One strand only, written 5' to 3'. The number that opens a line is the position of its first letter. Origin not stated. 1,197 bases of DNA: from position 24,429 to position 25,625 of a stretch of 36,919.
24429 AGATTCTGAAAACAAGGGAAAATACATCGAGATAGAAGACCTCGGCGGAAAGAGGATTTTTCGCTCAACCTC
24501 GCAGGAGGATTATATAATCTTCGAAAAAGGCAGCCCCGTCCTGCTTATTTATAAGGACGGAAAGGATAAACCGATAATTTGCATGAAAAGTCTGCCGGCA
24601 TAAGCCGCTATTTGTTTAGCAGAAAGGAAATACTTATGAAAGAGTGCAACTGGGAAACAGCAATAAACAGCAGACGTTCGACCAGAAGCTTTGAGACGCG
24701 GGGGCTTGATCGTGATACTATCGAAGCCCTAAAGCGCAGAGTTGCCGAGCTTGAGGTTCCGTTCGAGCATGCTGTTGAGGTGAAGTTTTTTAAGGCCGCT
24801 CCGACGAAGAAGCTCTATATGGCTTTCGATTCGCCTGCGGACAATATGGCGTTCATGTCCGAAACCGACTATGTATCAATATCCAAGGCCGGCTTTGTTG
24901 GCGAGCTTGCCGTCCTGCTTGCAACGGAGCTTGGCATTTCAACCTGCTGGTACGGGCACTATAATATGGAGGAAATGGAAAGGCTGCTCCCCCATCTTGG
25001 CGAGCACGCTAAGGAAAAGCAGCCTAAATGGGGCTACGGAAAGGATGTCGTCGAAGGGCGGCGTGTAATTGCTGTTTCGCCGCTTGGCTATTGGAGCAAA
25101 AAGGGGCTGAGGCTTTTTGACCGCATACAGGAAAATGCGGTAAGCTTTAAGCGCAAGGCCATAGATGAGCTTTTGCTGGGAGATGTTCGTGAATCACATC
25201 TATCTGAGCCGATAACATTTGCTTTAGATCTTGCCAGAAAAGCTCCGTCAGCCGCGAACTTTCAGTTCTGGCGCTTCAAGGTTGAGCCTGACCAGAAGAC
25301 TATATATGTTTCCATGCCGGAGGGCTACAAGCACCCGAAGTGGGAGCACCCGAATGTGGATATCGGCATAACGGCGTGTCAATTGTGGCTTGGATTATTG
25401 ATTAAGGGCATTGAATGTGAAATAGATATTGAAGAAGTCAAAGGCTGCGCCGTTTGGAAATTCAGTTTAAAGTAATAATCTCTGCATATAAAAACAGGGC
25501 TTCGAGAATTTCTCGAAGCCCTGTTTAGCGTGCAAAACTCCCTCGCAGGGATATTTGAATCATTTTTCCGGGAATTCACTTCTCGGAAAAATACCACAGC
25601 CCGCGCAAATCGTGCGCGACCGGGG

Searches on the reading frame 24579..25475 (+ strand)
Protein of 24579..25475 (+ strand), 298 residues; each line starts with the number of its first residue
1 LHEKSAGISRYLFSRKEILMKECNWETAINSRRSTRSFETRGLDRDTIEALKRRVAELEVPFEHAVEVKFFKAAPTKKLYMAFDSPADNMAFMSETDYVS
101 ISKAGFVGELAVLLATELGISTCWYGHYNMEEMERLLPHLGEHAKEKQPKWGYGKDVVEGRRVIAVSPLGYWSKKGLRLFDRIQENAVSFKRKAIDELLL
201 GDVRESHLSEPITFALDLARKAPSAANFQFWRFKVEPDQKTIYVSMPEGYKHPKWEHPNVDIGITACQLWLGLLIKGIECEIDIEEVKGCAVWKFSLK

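Call 8: search_protein_families(library=pfam, proteins=[window:24579-25475:+], max_evalue=0.01)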
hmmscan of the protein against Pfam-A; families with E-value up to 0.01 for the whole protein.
window:24579-25475:+ (298 aa): 2 families
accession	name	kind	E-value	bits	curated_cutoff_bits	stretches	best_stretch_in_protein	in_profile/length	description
PF14512.11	TM1586_NiRdase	-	2.2e-27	96.5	27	2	24-130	1-111/215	Putative TM nitroreductase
PF00881.29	Nitroreductase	-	2e-09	38.3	23.5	1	92-137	107-152/167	Nitroreductase family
